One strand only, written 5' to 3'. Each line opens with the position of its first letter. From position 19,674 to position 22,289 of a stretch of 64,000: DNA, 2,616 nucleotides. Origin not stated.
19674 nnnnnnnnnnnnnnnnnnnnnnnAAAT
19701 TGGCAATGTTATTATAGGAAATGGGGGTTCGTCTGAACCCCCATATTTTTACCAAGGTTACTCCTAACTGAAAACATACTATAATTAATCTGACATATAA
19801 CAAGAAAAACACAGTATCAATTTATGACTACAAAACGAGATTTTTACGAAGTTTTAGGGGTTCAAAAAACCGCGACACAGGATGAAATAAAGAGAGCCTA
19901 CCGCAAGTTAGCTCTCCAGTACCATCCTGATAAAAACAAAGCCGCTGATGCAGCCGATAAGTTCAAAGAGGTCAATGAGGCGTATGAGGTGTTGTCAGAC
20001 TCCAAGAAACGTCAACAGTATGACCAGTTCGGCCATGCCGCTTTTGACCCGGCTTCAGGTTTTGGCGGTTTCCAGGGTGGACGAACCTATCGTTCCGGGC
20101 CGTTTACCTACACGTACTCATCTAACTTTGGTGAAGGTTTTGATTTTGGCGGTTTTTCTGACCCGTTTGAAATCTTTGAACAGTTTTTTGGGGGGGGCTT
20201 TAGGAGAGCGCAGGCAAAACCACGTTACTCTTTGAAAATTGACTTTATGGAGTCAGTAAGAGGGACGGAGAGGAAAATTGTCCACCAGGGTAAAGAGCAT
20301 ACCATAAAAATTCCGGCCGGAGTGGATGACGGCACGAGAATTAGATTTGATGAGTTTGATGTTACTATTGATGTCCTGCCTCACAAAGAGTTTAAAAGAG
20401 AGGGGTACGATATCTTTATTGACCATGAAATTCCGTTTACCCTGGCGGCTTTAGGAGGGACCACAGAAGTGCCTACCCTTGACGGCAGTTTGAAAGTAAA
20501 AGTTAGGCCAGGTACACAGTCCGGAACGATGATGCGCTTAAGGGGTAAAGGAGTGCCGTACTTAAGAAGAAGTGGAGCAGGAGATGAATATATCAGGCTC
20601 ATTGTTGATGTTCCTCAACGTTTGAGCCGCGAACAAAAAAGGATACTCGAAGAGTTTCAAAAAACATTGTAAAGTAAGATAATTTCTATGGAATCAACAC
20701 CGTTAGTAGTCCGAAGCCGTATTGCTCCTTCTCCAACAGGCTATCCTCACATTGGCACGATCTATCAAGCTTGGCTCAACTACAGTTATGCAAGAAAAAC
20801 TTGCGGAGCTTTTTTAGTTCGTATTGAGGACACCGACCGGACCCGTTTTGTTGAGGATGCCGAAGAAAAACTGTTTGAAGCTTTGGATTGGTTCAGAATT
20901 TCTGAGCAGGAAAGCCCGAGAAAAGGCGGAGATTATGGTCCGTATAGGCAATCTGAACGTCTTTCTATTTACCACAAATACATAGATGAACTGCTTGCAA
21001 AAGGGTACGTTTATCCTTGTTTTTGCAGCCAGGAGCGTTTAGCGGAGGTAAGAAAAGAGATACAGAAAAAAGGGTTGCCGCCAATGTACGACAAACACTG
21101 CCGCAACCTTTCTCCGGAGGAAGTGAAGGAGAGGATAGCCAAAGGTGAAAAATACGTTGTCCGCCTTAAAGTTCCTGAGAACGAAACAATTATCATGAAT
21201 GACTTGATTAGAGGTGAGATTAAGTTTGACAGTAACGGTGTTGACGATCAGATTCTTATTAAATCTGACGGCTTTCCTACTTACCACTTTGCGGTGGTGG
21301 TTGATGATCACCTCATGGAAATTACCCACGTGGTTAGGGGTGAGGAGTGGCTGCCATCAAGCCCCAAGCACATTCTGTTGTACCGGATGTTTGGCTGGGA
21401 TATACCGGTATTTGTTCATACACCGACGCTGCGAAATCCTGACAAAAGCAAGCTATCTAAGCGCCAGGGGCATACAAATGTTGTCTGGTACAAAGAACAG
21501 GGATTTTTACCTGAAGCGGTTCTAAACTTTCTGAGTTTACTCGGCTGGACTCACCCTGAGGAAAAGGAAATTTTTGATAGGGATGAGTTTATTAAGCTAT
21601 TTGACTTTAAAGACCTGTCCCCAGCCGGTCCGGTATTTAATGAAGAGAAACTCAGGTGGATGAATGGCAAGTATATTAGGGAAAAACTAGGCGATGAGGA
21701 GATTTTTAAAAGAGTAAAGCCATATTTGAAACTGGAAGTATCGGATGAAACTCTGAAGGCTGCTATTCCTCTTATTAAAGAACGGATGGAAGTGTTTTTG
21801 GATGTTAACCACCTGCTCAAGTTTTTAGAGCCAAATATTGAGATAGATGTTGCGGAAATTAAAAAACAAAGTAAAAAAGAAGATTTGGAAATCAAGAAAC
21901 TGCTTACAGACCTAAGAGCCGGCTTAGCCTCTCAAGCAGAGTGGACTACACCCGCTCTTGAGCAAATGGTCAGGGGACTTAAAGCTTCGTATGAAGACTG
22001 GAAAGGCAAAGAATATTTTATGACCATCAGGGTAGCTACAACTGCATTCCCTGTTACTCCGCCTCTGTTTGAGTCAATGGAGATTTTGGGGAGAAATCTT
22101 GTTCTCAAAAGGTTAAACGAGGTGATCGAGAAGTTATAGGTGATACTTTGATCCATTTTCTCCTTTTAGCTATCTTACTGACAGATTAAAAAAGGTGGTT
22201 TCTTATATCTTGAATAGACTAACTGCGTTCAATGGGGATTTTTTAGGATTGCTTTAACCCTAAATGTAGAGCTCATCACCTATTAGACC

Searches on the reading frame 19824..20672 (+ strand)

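Call 19: search_protein_families(library=pfam, proteins=[window:19824-20672:+], max_evalue=0.0001)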
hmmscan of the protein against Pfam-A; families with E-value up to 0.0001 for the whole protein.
window:19824-20672:+ (282 aa): 2 families
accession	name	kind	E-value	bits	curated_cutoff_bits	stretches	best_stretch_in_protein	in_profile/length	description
PF01556.23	DnaJ_C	-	2.7e-33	115.6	26.6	1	134-264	2-152/152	DnaJ C terminal domain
PF00226.36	DnaJ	-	2.3e-29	101.7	27.8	1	6-67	1-63/63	DnaJ domain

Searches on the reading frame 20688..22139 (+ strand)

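Call 19: search_protein_families(library=pfam, proteins=[window:20688-22139:+], max_evalue=0.0001)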
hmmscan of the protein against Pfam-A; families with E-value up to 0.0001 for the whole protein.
window:20688-22139:+ (483 aa): 2 families
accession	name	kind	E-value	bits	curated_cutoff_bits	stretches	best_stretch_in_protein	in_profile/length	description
PF00749.27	tRNA-synt_1c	-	6.5e-108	360.8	23.4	1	8-324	2-314/314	tRNA synthetases class I (E and Q), catalytic domain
PF19269.4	Anticodon_2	-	3e-25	89.7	23.6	1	339-480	2-141/141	Anticodon binding domain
